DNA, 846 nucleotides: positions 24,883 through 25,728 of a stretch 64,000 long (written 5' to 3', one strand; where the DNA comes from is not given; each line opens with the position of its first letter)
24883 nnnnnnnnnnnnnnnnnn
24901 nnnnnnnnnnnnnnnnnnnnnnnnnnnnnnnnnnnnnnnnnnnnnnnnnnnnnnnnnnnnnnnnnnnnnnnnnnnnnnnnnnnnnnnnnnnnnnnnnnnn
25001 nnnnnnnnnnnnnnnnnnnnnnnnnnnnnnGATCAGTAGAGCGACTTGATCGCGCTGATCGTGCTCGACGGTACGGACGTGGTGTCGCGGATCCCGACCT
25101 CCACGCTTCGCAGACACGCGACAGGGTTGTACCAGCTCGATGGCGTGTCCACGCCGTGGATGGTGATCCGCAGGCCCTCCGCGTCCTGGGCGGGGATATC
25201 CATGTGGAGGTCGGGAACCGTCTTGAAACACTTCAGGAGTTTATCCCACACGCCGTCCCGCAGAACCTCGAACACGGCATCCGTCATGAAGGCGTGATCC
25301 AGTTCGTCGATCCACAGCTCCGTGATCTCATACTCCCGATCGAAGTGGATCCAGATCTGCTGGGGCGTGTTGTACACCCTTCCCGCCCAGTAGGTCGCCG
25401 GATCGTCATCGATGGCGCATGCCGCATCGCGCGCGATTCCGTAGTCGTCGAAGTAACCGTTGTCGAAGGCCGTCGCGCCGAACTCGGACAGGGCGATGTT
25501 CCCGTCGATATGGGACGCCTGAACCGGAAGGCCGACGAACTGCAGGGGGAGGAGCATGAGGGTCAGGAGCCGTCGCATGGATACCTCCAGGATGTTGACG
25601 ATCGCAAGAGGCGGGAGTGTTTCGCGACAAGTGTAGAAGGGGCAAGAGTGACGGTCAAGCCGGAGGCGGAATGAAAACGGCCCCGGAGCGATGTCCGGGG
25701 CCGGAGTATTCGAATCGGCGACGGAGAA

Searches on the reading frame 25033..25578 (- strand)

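Call 8: search_protein_families(library=pfam, proteins=[window:25033-25578:-], max_evalue=0.001)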
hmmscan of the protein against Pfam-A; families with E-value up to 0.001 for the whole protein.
window:25033-25578:- (181 aa): 1 family
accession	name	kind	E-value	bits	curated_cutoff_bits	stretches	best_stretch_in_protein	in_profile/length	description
PF00754.31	F5_F8_type_C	-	3.7e-05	24.3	28.2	1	47-143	12-115/127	F5/8 type C domain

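Call 50: search_protein_families(library=pfam, proteins=[window:25033-25578:-], max_evalue=0.1)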
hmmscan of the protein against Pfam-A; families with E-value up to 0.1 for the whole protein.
window:25033-25578:- (181 aa): 2 families
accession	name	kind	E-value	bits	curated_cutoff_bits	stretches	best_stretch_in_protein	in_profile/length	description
PF00754.31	F5_F8_type_C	-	3.7e-05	24.3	28.2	1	47-143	12-115/127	F5/8 type C domain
PF22633.2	F5_F8_type_C_2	-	0.025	15.6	27.8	1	55-112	2-63/91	NedA-like, galactose-binding domain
